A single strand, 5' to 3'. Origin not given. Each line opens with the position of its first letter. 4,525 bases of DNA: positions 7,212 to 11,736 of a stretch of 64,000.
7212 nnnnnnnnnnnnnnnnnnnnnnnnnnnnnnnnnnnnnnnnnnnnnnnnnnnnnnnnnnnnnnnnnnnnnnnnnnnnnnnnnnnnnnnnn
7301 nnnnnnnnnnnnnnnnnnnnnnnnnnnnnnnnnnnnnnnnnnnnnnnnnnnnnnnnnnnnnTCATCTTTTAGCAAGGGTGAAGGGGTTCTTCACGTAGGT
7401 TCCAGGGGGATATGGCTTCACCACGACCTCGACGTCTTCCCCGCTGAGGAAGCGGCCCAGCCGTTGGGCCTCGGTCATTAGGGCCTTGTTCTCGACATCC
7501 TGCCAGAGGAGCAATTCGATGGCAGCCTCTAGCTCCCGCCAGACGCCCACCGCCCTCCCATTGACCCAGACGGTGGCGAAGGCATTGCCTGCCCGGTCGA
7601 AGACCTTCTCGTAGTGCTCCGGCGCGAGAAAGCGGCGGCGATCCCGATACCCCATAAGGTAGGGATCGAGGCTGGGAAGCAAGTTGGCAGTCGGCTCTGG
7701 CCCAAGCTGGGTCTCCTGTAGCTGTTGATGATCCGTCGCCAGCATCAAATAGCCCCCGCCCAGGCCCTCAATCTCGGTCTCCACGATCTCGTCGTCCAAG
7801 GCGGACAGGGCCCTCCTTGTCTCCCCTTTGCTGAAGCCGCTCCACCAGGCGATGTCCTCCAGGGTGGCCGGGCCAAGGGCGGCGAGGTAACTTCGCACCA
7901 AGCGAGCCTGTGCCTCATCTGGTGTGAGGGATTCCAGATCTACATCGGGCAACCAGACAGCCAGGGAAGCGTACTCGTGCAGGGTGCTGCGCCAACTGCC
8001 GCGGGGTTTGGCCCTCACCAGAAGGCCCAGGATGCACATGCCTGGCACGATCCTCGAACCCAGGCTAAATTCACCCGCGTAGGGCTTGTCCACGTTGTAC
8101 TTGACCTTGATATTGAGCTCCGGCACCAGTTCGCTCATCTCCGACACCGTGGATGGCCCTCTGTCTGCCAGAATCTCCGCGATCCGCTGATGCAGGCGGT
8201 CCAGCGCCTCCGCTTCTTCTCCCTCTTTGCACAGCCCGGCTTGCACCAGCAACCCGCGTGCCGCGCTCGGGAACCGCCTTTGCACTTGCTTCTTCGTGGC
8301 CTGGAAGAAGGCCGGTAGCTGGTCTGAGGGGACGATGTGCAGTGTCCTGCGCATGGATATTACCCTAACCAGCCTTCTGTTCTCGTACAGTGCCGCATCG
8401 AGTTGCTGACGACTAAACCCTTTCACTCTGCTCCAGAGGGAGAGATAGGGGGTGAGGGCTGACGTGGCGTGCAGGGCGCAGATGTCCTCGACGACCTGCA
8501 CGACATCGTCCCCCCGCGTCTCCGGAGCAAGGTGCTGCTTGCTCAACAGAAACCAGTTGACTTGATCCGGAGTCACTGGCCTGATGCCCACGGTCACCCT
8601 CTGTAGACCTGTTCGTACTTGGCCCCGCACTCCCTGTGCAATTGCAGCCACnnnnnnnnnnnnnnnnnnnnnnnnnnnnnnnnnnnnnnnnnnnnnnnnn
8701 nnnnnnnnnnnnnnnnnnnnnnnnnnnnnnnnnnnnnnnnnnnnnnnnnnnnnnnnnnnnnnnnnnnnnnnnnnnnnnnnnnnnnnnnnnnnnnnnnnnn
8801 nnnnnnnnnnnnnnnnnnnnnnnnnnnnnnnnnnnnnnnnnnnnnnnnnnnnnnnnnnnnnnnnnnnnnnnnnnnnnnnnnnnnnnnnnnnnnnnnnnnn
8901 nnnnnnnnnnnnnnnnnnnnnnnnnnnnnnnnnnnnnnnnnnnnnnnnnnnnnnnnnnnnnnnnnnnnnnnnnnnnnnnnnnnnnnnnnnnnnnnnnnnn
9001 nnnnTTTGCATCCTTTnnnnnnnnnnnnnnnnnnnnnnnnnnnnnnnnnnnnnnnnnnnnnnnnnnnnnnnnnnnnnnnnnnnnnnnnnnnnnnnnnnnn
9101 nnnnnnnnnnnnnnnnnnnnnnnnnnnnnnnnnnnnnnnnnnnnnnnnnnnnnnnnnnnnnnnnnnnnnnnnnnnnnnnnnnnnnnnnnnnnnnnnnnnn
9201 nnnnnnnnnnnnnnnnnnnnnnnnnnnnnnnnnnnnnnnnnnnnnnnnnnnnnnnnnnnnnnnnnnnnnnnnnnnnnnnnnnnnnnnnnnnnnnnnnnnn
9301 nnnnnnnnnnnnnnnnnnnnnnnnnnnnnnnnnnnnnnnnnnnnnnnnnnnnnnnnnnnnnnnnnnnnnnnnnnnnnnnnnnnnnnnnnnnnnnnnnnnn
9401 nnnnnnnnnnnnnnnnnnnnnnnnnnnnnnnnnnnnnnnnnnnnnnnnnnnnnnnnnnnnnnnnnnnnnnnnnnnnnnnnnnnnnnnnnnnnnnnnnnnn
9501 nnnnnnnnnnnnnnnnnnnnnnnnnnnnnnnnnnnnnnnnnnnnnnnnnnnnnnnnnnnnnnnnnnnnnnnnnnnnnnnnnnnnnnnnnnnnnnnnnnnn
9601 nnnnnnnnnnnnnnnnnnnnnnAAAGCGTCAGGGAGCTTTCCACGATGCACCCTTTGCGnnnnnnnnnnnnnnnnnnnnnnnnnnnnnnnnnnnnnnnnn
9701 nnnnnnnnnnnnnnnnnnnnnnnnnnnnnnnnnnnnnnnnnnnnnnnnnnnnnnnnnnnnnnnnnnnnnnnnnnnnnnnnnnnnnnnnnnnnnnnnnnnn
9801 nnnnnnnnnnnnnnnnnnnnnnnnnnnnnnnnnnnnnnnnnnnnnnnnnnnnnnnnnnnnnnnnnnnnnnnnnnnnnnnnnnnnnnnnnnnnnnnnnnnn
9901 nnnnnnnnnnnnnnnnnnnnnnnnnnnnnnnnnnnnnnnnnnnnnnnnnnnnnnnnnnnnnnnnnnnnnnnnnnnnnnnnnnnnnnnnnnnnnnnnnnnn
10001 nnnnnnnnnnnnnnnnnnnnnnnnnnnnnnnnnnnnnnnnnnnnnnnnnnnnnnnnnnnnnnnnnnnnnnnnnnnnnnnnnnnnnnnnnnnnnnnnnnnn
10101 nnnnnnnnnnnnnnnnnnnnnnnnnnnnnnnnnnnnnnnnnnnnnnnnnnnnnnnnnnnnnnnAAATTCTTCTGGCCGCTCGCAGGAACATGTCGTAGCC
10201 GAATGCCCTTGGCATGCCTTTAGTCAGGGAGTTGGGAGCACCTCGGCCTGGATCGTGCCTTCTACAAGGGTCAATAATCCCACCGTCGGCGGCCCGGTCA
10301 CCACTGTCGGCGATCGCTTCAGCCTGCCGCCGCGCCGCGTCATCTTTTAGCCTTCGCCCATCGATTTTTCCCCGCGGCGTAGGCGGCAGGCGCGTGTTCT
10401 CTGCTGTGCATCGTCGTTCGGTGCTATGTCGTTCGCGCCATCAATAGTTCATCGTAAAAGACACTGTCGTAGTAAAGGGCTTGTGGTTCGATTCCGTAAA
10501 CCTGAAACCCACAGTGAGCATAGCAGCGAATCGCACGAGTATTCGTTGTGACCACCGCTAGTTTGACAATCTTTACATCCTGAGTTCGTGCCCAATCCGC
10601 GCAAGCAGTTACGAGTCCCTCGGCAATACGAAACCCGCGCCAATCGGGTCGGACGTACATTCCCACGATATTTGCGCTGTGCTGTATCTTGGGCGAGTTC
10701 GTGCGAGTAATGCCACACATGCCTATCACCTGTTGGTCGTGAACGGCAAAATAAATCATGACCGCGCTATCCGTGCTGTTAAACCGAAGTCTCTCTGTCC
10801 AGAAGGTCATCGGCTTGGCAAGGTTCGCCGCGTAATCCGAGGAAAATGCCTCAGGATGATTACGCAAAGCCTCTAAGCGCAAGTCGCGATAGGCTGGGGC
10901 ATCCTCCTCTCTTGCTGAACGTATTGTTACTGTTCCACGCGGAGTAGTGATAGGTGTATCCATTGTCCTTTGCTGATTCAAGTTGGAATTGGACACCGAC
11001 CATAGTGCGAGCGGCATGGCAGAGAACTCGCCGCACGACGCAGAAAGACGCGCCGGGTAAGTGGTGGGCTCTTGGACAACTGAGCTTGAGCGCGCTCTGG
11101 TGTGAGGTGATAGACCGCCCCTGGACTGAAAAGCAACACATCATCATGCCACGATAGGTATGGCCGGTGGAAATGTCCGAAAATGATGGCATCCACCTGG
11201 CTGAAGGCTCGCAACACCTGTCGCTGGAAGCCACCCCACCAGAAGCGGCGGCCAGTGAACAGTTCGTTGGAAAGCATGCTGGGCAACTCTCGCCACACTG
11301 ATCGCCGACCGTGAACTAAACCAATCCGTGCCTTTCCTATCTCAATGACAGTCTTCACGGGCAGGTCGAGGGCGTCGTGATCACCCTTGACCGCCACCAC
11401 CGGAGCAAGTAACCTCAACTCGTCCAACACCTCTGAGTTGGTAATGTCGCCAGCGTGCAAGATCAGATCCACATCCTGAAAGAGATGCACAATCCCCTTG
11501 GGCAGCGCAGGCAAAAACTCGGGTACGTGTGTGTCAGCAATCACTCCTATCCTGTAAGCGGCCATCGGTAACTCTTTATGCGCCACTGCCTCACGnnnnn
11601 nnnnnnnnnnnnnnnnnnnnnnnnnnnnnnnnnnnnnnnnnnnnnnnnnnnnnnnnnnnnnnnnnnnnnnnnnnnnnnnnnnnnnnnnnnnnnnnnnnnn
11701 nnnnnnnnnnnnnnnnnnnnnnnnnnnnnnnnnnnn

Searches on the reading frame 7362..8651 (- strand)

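Call 89: search_protein_families(library=pfam, proteins=[window:7362-8651:-], max_evalue=0.0001)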
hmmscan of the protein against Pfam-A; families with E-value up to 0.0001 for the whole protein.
window:7362-8651:- (429 aa): 1 family
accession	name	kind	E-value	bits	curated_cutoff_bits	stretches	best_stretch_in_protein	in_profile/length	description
PF06224.18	AlkZ-like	-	4.1e-68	230.9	25.9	1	54-401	1-329/329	DNA glycosylase AlkZ-like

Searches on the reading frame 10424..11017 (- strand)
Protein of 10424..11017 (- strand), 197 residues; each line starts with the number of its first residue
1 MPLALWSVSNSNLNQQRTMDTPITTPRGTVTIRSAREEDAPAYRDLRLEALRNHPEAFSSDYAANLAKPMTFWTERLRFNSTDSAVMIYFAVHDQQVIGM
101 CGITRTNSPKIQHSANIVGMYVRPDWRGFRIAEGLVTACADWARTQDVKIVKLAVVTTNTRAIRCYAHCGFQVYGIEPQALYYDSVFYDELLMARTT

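Call 89: search_protein_families(library=pfam, proteins=[window:10424-11017:-], max_evalue=0.0001)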
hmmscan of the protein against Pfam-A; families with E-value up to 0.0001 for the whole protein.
window:10424-11017:- (197 aa): 5 families
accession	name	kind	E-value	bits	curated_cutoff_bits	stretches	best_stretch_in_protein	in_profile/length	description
PF00583.31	Acetyltransf_1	-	2.2e-17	63.8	20.7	1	76-171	27-116/116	Acetyltransferase (GNAT) family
PF13508.13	Acetyltransf_7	-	6.4e-12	46.1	27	1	88-173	5-84/84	Acetyltransferase (GNAT) domain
PF13420.13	Acetyltransf_4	-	3.8e-11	43.7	24.3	1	32-191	1-154/155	Acetyltransferase (GNAT) domain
PF13673.13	Acetyltransf_10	-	2.1e-09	37.8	23.6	1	78-175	23-111/128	Acetyltransferase (GNAT) domain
PF13302.13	Acetyltransf_3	-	2.9e-09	38.2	25.4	1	30-172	2-138/138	Acetyltransferase (GNAT) domain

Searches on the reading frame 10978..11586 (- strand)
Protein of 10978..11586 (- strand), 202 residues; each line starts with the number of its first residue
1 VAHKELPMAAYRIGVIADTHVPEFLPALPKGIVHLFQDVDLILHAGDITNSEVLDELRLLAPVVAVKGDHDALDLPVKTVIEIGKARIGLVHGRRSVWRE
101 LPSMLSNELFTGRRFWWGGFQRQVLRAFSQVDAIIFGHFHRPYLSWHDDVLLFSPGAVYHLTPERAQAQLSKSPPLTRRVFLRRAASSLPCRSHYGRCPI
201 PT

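Call 89: search_protein_families(library=pfam, proteins=[window:10978-11586:-], max_evalue=0.0001)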
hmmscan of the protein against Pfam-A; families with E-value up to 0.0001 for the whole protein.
window:10978-11586:- (202 aa): 2 families
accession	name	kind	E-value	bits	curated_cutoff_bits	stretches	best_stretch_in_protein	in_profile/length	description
PF12850.12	Metallophos_2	-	1.2e-22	81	27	1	12-161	2-138/154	Calcineurin-like phosphoesterase superfamily domain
PF00149.33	Metallophos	-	1.7e-10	42.1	21.5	1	12-142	2-191/191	Calcineurin-like phosphoesterase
